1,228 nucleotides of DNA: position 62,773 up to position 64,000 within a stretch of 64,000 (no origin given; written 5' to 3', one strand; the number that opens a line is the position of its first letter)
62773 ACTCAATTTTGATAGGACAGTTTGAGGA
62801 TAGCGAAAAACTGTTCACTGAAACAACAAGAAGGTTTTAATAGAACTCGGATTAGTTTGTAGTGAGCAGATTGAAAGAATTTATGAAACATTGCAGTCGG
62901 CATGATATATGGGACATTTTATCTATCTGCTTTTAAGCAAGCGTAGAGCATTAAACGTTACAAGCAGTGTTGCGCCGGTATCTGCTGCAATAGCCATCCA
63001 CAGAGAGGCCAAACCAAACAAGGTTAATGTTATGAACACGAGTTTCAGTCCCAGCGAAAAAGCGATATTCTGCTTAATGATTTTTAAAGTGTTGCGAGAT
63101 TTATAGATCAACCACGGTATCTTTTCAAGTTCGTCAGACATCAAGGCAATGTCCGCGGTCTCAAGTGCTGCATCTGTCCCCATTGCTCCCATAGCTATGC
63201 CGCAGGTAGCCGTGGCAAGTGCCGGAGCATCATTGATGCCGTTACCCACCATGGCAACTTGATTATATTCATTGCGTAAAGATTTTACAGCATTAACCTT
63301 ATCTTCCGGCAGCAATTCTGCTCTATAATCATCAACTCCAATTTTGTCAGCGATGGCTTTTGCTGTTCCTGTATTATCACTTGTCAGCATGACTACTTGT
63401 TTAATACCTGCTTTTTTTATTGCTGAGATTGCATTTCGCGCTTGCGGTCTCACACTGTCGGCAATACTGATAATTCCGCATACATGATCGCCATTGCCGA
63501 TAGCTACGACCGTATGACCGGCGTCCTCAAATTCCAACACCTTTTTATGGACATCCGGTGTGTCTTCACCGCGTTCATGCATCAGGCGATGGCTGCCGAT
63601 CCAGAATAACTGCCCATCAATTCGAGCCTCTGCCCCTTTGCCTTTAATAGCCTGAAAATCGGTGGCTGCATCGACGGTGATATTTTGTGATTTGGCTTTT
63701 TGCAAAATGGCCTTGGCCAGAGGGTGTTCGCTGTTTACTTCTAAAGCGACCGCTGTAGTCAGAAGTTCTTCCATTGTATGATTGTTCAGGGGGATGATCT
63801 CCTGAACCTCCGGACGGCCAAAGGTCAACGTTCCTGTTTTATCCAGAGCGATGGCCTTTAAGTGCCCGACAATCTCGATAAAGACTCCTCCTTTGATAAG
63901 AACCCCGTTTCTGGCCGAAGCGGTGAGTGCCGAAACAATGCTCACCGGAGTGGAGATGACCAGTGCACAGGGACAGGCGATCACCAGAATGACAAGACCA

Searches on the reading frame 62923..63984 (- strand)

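Call 9: search_protein_families(library=pfam, proteins=[window:62923-63984:-], max_evalue=0.01)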
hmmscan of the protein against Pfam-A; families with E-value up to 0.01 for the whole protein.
window:62923-63984:- (353 aa): 2 families
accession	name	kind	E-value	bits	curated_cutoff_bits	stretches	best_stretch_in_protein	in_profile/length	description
PF00702.32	Hydrolase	-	1.2e-36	127.3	26.4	1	43-259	2-190/191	haloacid dehalogenase-like hydrolase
PF13460.12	NAD_binding_10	-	0.0035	17.7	27.2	1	150-208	46-104/184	NAD(P)H-binding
